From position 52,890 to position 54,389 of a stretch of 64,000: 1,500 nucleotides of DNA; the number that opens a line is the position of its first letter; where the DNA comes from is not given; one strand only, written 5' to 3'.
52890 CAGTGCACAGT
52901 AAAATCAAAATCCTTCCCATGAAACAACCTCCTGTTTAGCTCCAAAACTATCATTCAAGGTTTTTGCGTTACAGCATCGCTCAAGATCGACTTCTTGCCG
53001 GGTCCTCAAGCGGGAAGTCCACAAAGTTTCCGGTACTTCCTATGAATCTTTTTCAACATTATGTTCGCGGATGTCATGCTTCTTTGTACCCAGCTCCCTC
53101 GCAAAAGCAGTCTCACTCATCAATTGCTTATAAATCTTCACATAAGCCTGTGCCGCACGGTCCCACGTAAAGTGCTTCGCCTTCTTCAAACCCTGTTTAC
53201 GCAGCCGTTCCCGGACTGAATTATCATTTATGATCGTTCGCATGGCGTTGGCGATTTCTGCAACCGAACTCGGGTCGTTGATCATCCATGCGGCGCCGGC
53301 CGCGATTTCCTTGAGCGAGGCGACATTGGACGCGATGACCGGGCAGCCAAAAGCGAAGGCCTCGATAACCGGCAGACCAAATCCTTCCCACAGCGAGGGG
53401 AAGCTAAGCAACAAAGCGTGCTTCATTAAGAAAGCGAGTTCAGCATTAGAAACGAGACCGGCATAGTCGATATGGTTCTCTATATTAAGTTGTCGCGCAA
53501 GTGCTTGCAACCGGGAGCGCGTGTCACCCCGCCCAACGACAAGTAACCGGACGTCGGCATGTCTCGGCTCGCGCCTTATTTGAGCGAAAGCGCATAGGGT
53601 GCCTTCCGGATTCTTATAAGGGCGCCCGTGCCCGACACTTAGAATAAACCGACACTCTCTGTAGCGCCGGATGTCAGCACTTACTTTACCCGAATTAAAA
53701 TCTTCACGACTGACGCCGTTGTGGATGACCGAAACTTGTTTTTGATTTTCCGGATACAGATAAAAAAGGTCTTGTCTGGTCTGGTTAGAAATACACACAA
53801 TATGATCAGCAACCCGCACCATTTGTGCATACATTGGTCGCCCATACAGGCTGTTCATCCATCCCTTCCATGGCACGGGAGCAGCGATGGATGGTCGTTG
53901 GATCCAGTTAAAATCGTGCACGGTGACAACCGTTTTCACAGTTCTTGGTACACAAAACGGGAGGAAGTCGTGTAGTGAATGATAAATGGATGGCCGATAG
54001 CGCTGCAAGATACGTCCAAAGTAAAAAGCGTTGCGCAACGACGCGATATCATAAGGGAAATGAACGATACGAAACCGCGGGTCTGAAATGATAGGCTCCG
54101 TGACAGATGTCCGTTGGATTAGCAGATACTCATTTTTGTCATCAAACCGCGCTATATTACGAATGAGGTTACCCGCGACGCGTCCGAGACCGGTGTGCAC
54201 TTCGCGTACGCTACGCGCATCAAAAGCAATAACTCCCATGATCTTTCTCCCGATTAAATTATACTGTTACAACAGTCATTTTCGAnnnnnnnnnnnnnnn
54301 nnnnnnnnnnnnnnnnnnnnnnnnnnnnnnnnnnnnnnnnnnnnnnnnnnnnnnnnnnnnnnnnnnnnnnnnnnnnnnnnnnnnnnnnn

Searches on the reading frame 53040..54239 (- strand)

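Call 53: search_protein_families(library=pfam, proteins=[window:53040-54239:-], max_evalue=0.01)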
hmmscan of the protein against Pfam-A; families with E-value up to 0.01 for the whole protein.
window:53040-54239:- (399 aa): 6 families
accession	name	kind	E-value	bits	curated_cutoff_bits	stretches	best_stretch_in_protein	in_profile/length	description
PF00534.26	Glycos_transf_1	-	6.1e-34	117.5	26.4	1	194-352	13-171/172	Glycosyl transferases group 1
PF13692.12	Glyco_trans_1_4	-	2.8e-24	86.4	27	1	199-339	4-142/142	Glycosyl transferases group 1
PF13439.12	Glyco_transf_4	-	1e-13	52.1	28.5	1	49-178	39-168/170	Glycosyltransferase Family 4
PF20706.3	GT4-conflict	-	7e-09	35.6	26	1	168-307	173-314/385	Family 4 Glycosyltransferase in conflict systems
PF13579.12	Glyco_trans_4_4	-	1.3e-08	35.7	29.7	1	17-175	2-158/158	Glycosyl transferase 4-like domain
PF13524.12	Glyco_trans_1_2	-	9e-05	22.9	25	1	229-366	14-142/144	Glycosyl transferase-like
